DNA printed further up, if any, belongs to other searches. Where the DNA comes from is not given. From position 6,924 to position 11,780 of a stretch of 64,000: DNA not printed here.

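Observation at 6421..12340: Three-gene operon centred on a 1518-aa helicase-nuclease-zinc-ribbon fusion, flanked by membrane proteins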

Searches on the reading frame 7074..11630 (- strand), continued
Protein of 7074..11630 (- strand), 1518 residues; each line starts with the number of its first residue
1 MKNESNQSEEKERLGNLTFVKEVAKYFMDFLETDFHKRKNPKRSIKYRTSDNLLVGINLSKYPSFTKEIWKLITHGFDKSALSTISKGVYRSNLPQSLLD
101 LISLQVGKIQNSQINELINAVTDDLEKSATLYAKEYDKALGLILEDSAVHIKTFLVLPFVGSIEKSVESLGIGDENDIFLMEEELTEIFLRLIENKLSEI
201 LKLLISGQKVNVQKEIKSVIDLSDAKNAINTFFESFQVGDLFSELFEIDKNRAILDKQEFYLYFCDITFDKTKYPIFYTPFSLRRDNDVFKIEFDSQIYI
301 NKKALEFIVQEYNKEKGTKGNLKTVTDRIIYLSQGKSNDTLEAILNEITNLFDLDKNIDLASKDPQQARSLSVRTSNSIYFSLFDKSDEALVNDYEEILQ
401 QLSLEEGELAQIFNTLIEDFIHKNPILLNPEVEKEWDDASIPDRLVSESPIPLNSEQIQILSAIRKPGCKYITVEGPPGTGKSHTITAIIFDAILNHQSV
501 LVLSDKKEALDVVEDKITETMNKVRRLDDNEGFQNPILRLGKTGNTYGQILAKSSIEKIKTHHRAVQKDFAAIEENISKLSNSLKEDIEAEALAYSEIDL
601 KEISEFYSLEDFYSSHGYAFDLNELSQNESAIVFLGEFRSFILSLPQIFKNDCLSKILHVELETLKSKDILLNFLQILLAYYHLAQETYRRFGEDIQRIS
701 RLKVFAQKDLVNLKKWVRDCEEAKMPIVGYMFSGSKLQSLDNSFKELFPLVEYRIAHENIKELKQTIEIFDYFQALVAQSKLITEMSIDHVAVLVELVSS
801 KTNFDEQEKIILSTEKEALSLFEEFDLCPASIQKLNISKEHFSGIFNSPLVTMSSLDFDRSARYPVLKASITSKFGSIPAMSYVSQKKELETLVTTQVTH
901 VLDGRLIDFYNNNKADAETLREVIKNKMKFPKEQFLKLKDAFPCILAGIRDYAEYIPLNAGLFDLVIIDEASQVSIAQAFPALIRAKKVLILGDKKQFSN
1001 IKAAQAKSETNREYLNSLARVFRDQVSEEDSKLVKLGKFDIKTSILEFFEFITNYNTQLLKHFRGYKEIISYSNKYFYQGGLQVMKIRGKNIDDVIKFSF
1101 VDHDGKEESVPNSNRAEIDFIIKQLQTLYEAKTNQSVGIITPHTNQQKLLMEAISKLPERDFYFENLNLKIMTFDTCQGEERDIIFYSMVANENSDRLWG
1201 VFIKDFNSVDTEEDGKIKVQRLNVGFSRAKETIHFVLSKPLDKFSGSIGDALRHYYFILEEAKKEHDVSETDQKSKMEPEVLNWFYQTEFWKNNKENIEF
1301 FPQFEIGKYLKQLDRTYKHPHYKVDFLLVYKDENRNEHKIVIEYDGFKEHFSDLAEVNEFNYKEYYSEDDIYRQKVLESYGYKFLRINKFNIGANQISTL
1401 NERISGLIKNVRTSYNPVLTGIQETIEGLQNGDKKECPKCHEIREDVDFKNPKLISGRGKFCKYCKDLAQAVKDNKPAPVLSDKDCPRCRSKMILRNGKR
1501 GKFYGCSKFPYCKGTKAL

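Call 12: find_related_loci(query=A1, collection=genome_contigs, flank=10000)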
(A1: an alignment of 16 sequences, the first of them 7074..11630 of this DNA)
Query A1 (1518 aa) in genome_contigs; peptide patterns used: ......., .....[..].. (x = any residue, [..] = any of these).
529 stretches matched a pattern; 105 encode a relative of the query (tblastn E <= 1e-3); the best 80 are kept; 80 distinct loci.
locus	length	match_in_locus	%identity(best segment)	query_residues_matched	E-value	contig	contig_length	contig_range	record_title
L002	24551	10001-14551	79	4-1518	0e+0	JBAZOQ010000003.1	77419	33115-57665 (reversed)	MAG: Candidatus Paceibacterota bacterium isolate SO_2017_SWC_1 scaffold_355_c1_LP-4_2017, whole genome shotgun sequence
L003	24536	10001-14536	66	1-1516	0e+0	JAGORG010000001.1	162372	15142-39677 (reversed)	MAG: Candidatus Paceibacterota bacterium isolate Gw_Eff_bin_248 Gw_Eff_79_length_162372_cov_13.240605, whole genome shot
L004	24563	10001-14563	60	1-1518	0e+0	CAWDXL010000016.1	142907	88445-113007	MAG: Candidatus Parcubacteria bacterium isolate MFD01223.bin.2.9 genome assembly, contig: contig_67840, whole genome sho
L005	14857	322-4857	60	17-1518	0e+0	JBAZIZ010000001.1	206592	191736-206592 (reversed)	MAG: Patescibacteria group bacterium isolate SO_2017_LW4_107 scaffold_197_c1_LW137-91_2017, whole genome shotgun sequenc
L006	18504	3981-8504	60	17-1516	0e+0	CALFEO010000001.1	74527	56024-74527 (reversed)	MAG TPA_asm: uncultured bacterium isolate SRR3330206_bin.16_CONCOCT_v1.1_MAG genome assembly, contig: ERZ724085.368, who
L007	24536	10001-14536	60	17-1518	0e+0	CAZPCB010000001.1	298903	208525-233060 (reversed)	MAG TPA_asm: uncultured Candidatus Saccharibacteria bacterium isolate binchicken_co298_492 genome assembly, contig: NODE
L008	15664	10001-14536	60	17-1518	0e+0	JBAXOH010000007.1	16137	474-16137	MAG: bacterium isolate ELA500 MAG500_7, whole genome shotgun sequence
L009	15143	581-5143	59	5-1516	0e+0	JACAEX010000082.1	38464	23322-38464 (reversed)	MAG: Syntrophaceae bacterium isolate L.E.D.62 k119_1603750, whole genome shotgun sequence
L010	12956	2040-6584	58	3-1516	0e+0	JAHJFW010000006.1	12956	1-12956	MAG: Patescibacteria group bacterium isolate Modern_marine_glass_biofilm.mb.46 Modern_marine_glas.mb.46_k141_36702, whol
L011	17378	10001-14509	58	17-1516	0e+0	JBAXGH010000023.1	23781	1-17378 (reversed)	MAG: bacterium isolate ELA292 MAG292_23, whole genome shotgun sequence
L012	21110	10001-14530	59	17-1516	0e+0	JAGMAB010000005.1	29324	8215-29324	MAG: Candidatus Parcubacteria bacterium isolate RS_14_18 ZL355.bin.18.fa_5, whole genome shotgun sequence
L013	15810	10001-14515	58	15-1516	0e+0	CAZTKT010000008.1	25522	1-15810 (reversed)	MAG TPA_asm: uncultured Candidatus Saccharibacteria bacterium isolate binchicken_co264_14 genome assembly, contig: NODE_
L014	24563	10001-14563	57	1-1518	0e+0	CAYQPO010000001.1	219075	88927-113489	MAG TPA_asm: uncultured Candidatus Saccharibacteria bacterium isolate binchicken_co185_107 genome assembly, contig: NODE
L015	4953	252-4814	58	5-1516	0e+0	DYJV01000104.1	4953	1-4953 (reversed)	MAG TPA_asm: Candidatus Methylomirabilis sp. isolate SulCav_AS07-7_3_33_596 SulCav_AS07_7_15081_length_4953_cov_451_3742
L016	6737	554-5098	58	12-1516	0e+0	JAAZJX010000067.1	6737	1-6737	MAG: Candidatus Magasanikiibacteriota bacterium isolate AS22ysBPME_155 146864_AS22, whole genome shotgun sequence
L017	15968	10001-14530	57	19-1515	0e+0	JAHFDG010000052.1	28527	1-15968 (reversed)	MAG: Candidatus Methanoperedens sp. isolate nzgw24 NODE_1490_length_28528_cov_10.309184, whole genome shotgun sequence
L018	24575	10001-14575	56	1-1516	0e+0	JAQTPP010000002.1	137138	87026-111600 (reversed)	MAG: Candidatus Daviesbacteria bacterium isolate STB_119 NODE_302_length_137138_cov_5.464744_Sandtown_B, whole genome sh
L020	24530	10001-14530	56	11-1516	0e+0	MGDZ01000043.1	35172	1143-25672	MAG: Candidatus Uhrbacteria bacterium RIFCSPHIGHO2_02_FULL_57_19 rifcsphigho2_02_scaffold_4176, whole genome shotgun seq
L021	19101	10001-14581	54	1-1516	0e+0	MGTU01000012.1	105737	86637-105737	MAG: Elusimicrobia bacterium GWA2_61_42 gwa2_scaffold_260, whole genome shotgun sequence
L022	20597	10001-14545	58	1-1516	0e+0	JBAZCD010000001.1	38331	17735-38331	MAG: Pedobacter sp. isolate SO_2017_GW1_128 NODE_4942_length_38331_cov_1.368600_OW334_2017, whole genome shotgun sequenc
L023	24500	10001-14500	56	19-1516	0e+0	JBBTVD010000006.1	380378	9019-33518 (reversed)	MAG: Patescibacteria group bacterium isolate H14-bin010_1 H14_bin010_1_000000000006, whole genome shotgun sequence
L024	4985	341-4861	54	12-1516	0e+0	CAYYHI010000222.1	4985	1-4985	MAG TPA_asm: uncultured bacterium isolate binchicken_co100_320 genome assembly, contig: NODE_27044_length_4985_cov_9.202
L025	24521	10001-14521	53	3-1516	0e+0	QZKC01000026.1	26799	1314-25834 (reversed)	MAG: Nitrospiraceae bacterium isolate SURF_23 Ga0104751_1002706, whole genome shotgun sequence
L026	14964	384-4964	57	2-1518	0e+0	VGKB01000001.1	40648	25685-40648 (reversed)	MAG: Candidatus Moraniibacteriota bacterium isolate K_DeepCast_150m_m2_305 K_DeepCast_150m_m2_305_Ga0194126_10001385, wh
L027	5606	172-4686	54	10-1516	0e+0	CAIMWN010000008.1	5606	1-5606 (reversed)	MAG: Oligoflexia bacterium isolate AM-2014_bin-1399 genome assembly, contig: bin-1399:008/337, whole genome shotgun sequ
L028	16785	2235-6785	79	4-1516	0e+0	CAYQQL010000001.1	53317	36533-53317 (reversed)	MAG TPA_asm: uncultured Candidatus Saccharibacteria bacterium isolate SRP286056_co3_38 genome assembly, contig: NODE_301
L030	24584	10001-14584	50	1-1515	0e+0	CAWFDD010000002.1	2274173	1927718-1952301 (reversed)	MAG: uncultured Acidobacteriota bacterium isolate MFD04463.bin.1.241 genome assembly, contig: contig_19548, whole genome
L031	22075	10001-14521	57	15-1518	0e+0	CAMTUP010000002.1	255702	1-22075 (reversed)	MAG: uncultured Ignavibacteria bacterium isolate G04_MAG_00020 genome assembly, contig: G04_MAG_00020_000000000008, whol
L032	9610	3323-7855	53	17-1516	0e+0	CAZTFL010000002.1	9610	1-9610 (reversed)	MAG TPA_asm: Candidatus Woesearchaeota archaeon isolate SRP263991_co4_30 genome assembly, contig: NODE_11471_length_9610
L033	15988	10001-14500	52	15-1516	0e+0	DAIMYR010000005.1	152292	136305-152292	MAG TPA_asm: Candidatus Planktophila sp. isolate CTOTU2209 NODE_28_length_152292_cov_7.755953, whole genome shotgun sequ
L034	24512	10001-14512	56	18-1516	0e+0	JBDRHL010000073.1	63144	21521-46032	MAG: Planctomycetota bacterium isolate MEGAHIT-group-1.515 k141_12535744, whole genome shotgun sequence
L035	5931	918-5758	52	17-1516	0e+0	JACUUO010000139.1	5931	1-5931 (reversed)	MAG: Actinomycetota bacterium isolate Kmv33 NODE_6277_length_5931_cov_13.703029, whole genome shotgun sequence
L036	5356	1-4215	53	102-1515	0e+0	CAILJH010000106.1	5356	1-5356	MAG: uncultured Prolixibacteraceae bacterium isolate MJ-time_bin-5436 genome assembly, contig: bin-5436:106/287, whole g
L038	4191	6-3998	55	188-1516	0e+0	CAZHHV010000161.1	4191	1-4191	MAG TPA_asm: uncultured Nitrospiraceae bacterium isolate binchicken_co232_94 genome assembly, contig: NODE_38319_length_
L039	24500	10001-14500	57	16-1516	0e+0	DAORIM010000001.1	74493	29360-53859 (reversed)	MAG TPA_asm: Candidatus Paceibacterota bacterium isolate AMR_MDS_5577 NODE_48_length_74493_cov_6.824445, whole genome sh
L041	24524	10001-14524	55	6-1516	0e+0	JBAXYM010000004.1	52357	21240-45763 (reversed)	MAG: Patescibacteria group bacterium isolate SO_2016_CLC_T1_18 scaffold00169_PH3_Jul14_2016, whole genome shotgun sequen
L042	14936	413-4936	58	19-1515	0e+0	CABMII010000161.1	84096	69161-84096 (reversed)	uncultured archaeon isolate LFW-280_4 genome assembly, contig: LFW2804_89, whole genome shotgun sequence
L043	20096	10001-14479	45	3-1518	0e+0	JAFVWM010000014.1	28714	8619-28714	MAG: Alphaproteobacteria bacterium isolate RGIG5458 Sheep_Colon-5__c137647, whole genome shotgun sequence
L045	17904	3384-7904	59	11-1516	0e+0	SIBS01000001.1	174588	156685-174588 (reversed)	MAG: Candidatus Levyibacteriota bacterium isolate Baikal-deep-G183 BACOMB-C114, whole genome shotgun sequence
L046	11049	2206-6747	45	17-1518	0e+0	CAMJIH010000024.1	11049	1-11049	MAG: uncultured bacterium isolate SRR12081303_bin.23_metaWRAP_v1.3_MAG genome assembly, contig: ERZ12289767.9128, whole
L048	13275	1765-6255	54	10-1515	0e+0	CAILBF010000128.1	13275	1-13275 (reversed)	MAG: uncultured actinobacterium isolate Ki2-D2_bin-1482 genome assembly, contig: bin-1482:128/244, whole genome shotgun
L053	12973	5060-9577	58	16-1518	0e+0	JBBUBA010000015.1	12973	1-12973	MAG: Patescibacteria group bacterium isolate H41-bin150_1 H41_bin150_1_000000000015, whole genome shotgun sequence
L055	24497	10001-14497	59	17-1515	0e+0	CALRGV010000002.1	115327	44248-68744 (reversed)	MAG: Candidatus Peribacteria bacterium isolate TH-Jun18-111 genome assembly, contig: TH-Jun18-C182, whole genome shotgun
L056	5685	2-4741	61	130-1516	0e+0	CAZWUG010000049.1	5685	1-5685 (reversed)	MAG TPA_asm: uncultured Gammaproteobacteria bacterium isolate SRP192927_co2_814 genome assembly, contig: NODE_32708_leng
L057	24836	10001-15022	62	15-1516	0e+0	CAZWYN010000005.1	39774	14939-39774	MAG TPA_asm: uncultured Pseudomonadales bacterium isolate SRP011637_co1_56 genome assembly, contig: NODE_200_length_3977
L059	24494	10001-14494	46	6-1515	0e+0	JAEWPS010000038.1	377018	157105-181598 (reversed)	MAG: Bacillota bacterium isolate OH_SBrB_108 k127_195112, whole genome shotgun sequence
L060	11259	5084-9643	51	16-1516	0e+0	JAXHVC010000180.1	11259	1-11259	MAG: Chloroflexota bacterium isolate MAG67_tar_biofilm MAG67_180, whole genome shotgun sequence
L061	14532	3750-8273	57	17-1515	0e+0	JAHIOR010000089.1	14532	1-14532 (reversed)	MAG: Patescibacteria group bacterium isolate KR13_S3.mb.140 KR13_S3.mb.140_k141_431342, whole genome shotgun sequence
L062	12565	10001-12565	51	12-860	0e+0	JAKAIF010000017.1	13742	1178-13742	MAG: bacterium isolate WY3.bin166 NODE_7922_length_13742_cov_1.502754, whole genome shotgun sequence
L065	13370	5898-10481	60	1-1518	0e+0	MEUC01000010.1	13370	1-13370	MAG: candidate division WOR-1 bacterium RIFOXYB2_FULL_42_35 rifoxyb2_full_scaffold_1645, whole genome shotgun sequence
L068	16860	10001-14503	49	15-1518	0e+0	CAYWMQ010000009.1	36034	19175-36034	MAG TPA_asm: uncultured Candidatus Saccharibacteria bacterium isolate SRP304446_co1_58 genome assembly, contig: NODE_767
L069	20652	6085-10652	56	3-1518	0e+0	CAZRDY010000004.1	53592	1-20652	MAG TPA_asm: uncultured Gammaproteobacteria bacterium isolate SRP285395_co1_532 genome assembly, contig: NODE_736_length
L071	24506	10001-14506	51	16-1516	0e+0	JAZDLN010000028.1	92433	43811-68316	MAG: Candidatus Falkowbacteria bacterium isolate MEGAHIT-group-0.601 k141_11169230, whole genome shotgun sequence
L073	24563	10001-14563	79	1-1518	0e+0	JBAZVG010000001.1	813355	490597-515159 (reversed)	MAG: Candidatus Paceibacterota bacterium isolate SO_2017_GW1_247 NODE_39_length_813355_cov_12.896873_OW334_2017, whole g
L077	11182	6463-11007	53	15-1518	0e+0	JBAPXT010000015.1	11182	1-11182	MAG: Sedimentisphaerales bacterium isolate MFD00095_ilm_asm_bin10 k127_159480, whole genome shotgun sequence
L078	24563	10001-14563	55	7-1516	0e+0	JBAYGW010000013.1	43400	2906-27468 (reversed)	MAG: Patescibacteria group bacterium isolate SO_2016_GW1_134 scaffold01649_OW334_2016, whole genome shotgun sequence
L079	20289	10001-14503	49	15-1518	0e+0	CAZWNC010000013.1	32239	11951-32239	MAG TPA_asm: uncultured Candidatus Saccharibacteria bacterium isolate SRP286056_co1_690 genome assembly, contig: NODE_15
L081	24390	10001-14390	57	30-1518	3e-132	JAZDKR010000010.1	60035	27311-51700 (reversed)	MAG: Elusimicrobiota bacterium isolate MEGAHIT-group-0.545 k141_3283651, whole genome shotgun sequence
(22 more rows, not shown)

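Call 17: find_related_loci(query=A1, collection=viral_contigs, flank=10000)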
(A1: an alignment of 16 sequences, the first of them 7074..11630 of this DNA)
Query A1 (1518 aa) in viral_contigs; peptide patterns used: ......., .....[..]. (x = any residue, [..] = any of these).
92 stretches matched a pattern; 2 encode a relative of the query (tblastn E <= 1e-3); 2 distinct loci.
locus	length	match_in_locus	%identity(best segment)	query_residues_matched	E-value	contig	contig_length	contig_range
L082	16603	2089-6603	52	19-1516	0e+0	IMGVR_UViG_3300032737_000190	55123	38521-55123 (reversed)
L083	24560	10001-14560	48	1-1516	0e+0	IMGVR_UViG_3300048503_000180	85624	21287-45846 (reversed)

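Call 18: search_solved_structures(query=A1, max_evalue=0.01)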
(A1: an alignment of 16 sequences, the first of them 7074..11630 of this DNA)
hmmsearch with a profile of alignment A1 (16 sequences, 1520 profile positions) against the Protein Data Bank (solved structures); distinct sequences matched with E-value up to 0.01: 23.
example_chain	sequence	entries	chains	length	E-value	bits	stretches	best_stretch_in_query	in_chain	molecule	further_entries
4b3f_X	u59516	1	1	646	1.8e-07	32.4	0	459-590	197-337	DNA-BINDING PROTEIN SMUBP-2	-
4b3g_A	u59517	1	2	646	2.6e-07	31.9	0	471-590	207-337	DNA-BINDING PROTEIN SMUBP-2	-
2xzo_A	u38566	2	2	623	8.8e-07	30.1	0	452-589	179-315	REGULATOR OF NONSENSE TRANSCRIPTS 1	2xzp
2gjk_A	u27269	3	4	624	8.9e-07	30.1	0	452-589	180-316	Regulator of nonsense transcripts 1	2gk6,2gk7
6ej5_A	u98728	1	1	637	9.7e-07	30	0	452-589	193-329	Regulator of nonsense transcripts 1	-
9qwn_A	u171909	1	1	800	1.4e-06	29.5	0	431-589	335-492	Isoform 2 of Regulator of nonsense transcripts 1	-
2wjv_A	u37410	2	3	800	2.3e-06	28.7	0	452-589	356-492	REGULATOR OF NONSENSE TRANSCRIPTS 1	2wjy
8rd3_A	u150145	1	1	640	2.3e-05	25.5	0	452-519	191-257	ATP-dependent helicase NAM7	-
2xzl_A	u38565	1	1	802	5.1e-05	24.3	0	452-519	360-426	ATP-DEPENDENT HELICASE NAM7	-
5mzn_A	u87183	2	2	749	5.7e-05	24.1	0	1103-1209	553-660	Helicase SEN1,Helicase SEN1 | Helicase SEN1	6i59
9qdq_A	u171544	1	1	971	0.0001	23.3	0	452-519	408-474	ATP-dependent helicase NAM7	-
8ftm_A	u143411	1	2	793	0.00019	22.4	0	453-490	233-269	5'-3' RNA helicase-like protein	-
8fth_A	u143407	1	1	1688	0.0027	18.6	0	453-490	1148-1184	5'-3' RNA helicase-like protein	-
8ftk_A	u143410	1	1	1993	0.0045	17.8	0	453-490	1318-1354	5'-3' RNA helicase-like protein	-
8tw7_3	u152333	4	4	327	0.0051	17.7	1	470-535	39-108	Replication factor C subunit 3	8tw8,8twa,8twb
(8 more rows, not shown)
